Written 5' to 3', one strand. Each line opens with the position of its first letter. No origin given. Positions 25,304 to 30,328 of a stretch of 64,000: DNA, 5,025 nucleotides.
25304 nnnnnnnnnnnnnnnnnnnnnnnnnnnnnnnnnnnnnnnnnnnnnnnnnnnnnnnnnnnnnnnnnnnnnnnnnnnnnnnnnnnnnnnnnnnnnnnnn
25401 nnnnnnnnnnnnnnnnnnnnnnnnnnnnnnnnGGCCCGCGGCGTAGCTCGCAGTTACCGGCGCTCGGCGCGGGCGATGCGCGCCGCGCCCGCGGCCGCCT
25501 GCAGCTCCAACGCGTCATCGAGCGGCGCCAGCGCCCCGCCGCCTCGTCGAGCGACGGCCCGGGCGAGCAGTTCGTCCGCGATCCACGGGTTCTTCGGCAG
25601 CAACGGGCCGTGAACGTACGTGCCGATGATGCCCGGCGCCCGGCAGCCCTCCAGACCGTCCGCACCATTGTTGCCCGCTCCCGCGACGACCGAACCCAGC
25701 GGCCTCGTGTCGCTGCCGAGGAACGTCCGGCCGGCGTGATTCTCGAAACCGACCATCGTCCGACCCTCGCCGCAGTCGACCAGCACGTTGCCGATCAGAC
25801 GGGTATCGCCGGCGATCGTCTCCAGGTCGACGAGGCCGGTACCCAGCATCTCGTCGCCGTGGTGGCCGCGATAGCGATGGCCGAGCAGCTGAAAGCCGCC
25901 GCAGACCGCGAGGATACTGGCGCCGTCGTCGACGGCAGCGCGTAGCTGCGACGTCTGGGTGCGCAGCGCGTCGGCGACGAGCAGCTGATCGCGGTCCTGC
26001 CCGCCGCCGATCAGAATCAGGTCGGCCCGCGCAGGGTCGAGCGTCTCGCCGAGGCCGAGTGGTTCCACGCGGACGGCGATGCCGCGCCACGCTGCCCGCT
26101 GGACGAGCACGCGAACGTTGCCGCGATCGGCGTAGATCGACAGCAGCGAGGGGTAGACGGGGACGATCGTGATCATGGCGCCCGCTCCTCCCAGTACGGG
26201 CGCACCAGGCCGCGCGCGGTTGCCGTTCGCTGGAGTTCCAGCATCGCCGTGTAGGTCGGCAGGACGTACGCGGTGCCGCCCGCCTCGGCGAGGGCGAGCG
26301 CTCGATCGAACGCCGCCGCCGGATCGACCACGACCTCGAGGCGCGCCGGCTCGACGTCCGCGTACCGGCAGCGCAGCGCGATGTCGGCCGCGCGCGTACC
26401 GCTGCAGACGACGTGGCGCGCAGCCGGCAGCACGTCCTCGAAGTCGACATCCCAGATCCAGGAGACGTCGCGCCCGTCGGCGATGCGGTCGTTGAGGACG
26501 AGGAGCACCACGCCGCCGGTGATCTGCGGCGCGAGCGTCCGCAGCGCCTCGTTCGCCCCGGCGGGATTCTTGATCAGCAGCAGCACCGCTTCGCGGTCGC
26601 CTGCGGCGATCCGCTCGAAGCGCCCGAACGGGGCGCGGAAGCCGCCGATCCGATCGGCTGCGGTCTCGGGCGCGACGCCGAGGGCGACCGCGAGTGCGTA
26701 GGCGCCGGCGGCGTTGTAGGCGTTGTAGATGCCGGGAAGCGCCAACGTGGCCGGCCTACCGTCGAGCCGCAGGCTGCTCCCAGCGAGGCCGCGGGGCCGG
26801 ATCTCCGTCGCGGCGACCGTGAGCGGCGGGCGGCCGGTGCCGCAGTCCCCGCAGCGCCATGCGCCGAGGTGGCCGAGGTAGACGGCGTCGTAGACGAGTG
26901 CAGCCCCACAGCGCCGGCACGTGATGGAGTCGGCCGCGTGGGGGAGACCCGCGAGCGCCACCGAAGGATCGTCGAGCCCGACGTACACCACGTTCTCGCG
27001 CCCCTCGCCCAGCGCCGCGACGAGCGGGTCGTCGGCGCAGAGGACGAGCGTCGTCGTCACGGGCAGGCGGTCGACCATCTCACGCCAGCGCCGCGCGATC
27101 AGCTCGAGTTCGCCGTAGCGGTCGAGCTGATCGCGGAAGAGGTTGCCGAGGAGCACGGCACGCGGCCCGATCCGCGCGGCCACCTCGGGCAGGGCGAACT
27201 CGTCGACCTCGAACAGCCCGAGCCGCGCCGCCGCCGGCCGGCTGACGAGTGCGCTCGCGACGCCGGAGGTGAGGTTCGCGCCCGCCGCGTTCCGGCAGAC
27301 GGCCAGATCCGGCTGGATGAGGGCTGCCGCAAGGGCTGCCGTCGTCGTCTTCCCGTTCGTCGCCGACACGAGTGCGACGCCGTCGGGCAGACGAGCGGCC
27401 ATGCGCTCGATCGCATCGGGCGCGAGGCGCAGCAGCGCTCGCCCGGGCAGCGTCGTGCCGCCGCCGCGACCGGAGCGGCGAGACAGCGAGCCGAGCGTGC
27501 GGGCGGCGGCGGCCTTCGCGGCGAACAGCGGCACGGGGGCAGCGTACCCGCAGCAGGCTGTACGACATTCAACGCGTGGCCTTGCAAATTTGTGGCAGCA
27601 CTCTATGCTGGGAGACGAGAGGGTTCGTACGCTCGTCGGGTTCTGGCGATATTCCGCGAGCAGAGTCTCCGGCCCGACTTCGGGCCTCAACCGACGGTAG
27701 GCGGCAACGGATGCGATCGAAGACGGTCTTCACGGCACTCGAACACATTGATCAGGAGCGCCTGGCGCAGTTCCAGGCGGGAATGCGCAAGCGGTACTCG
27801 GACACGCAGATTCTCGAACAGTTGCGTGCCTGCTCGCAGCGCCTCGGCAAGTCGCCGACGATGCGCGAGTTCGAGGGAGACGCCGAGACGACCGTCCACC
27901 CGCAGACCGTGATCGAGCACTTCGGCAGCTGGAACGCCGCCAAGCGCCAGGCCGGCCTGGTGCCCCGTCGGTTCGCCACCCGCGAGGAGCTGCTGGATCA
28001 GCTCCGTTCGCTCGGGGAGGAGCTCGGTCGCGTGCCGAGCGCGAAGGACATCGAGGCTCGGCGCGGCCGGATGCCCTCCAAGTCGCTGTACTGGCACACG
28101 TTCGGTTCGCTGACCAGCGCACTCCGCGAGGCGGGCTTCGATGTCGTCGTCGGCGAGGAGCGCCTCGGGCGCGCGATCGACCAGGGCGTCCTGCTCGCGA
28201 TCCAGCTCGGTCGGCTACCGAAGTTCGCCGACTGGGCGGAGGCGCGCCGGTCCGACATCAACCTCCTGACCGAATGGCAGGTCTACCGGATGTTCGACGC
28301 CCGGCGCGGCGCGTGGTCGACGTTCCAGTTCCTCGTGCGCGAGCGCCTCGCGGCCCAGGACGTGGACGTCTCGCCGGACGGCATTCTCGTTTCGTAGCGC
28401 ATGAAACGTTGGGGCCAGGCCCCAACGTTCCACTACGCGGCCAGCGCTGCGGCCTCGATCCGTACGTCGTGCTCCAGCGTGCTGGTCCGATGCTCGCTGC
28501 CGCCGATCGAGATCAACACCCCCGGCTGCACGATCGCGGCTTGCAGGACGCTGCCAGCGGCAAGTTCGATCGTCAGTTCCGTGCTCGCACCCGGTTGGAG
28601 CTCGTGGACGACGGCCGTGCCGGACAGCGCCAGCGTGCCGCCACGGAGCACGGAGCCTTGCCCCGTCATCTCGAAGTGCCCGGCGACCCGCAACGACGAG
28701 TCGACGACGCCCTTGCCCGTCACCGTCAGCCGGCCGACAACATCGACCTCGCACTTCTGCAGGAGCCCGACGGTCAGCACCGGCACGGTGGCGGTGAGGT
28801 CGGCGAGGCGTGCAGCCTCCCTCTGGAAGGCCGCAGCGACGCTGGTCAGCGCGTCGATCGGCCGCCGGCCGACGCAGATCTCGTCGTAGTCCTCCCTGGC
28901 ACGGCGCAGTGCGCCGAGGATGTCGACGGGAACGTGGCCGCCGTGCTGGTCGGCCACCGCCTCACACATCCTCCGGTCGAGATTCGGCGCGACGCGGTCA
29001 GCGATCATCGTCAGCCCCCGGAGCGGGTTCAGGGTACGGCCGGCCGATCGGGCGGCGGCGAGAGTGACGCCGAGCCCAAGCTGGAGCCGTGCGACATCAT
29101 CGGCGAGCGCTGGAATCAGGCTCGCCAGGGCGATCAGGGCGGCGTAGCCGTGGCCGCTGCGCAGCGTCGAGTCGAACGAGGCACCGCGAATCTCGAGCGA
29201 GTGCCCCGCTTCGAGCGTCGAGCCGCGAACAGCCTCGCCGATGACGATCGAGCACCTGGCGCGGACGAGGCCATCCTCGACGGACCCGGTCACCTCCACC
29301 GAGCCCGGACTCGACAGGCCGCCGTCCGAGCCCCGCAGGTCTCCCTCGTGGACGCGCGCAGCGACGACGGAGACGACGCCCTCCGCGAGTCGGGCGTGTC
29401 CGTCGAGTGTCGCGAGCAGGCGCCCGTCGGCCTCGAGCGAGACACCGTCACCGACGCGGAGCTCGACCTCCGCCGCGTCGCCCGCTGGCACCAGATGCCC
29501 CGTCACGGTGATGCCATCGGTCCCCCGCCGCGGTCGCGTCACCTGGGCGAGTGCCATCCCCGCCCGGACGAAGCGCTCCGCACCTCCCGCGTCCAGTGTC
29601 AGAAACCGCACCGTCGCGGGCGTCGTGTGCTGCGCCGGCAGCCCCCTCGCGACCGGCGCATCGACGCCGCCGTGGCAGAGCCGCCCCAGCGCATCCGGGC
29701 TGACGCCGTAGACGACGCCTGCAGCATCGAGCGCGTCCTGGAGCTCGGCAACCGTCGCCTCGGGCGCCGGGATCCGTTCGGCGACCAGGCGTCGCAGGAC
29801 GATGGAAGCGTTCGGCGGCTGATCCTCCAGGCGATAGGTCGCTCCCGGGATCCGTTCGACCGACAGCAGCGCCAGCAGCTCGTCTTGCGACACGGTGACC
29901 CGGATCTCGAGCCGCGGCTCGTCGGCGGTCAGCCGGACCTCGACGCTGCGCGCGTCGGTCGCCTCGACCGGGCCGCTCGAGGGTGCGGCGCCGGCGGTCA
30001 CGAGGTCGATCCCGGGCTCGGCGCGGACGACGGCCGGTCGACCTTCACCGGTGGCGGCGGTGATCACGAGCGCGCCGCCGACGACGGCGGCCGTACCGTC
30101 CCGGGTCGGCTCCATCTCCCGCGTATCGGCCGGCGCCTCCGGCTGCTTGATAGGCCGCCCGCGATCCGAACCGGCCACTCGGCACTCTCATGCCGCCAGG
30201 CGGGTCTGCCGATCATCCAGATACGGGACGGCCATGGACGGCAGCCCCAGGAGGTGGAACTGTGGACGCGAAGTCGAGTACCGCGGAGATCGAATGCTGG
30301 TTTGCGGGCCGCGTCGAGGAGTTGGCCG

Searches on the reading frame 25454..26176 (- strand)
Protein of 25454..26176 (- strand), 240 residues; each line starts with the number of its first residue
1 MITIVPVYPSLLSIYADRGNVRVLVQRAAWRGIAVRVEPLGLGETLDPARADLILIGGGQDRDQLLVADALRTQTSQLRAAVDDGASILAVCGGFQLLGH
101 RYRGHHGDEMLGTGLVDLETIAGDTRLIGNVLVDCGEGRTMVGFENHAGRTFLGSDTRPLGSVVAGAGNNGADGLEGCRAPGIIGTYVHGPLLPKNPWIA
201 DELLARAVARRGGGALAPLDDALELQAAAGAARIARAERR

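Call 11: search_protein_families(library=pfam, proteins=[window:25454-26176:-], max_evalue=0.001)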
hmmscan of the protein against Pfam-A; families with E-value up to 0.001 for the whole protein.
window:25454-26176:- (240 aa): 1 family
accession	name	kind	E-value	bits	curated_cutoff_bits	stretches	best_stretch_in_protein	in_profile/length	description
PF07685.20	GATase_3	-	2.4e-36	125.6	27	1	4-196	2-195/196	CobB/CobQ-like glutamine amidotransferase domain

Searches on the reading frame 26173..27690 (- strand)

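Call 11: search_protein_families(library=pfam, proteins=[window:26173-27690:-], max_evalue=0.001)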
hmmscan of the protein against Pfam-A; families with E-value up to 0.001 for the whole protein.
window:26173-27690:- (505 aa): 2 families
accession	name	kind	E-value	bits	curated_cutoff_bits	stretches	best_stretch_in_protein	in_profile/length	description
PF08353.15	MurT_C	-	2.4e-31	108.4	25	1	372-483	1-110/110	MurT ligase C-terminal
PF08245.18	Mur_ligase_M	-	3.5e-10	40.6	24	1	111-243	4-151/200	Mur ligase middle domain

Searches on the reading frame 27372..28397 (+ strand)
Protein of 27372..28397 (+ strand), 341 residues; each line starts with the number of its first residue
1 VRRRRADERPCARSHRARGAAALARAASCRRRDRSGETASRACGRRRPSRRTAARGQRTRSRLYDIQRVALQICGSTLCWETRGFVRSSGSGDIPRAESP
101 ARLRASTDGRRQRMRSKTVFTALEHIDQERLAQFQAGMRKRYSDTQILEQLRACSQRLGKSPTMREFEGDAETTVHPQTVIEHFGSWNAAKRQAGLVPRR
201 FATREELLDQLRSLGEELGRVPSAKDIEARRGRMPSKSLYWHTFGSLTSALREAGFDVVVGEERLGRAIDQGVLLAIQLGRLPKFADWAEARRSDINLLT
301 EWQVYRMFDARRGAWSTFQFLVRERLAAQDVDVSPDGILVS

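Call 11: search_protein_families(library=pfam, proteins=[window:27372-28397:+], max_evalue=0.001)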
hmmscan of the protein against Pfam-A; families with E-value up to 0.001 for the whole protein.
window:27372-28397:+ (341 aa): 1 family
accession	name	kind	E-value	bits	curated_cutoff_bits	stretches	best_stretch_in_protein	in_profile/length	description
PF18780.6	HNH_repeat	-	5.4e-31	107.1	26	2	142-196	1-53/54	Homing endonuclease associated repeat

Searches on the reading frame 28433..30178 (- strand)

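Call 11: search_protein_families(library=pfam, proteins=[window:28433-30178:-], max_evalue=0.001)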
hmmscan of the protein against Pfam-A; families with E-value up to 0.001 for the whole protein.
window:28433-30178:- (581 aa): 2 families
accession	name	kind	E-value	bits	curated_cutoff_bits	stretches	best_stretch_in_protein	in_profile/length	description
PF20250.3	FapA_N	-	9.4e-20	71.1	27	1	92-265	1-176/178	Flagellar Assembly Protein A N-terminal region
PF03961.19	FapA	-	3.5e-07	30.5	31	1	277-336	5-65/272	Flagellar Assembly Protein A beta solenoid domain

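Call 29: search_protein_families(library=ncbifam, proteins=[window:28433-30178:-], max_evalue=0.01)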
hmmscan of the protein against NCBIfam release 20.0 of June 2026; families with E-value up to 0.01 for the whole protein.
window:28433-30178:- (581 aa): 2 families
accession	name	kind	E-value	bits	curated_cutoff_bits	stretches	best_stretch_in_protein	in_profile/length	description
TIGR00771.1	DcuC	subfamily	0.0028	17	187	1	339-393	310-364/388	C4-dicarboxylate anaerobic carrier, DcuC family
NF037994.1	DcuC_1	equivalog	0.003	16.4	100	1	341-396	322-377/389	C4-dicarboxylate transporter DcuC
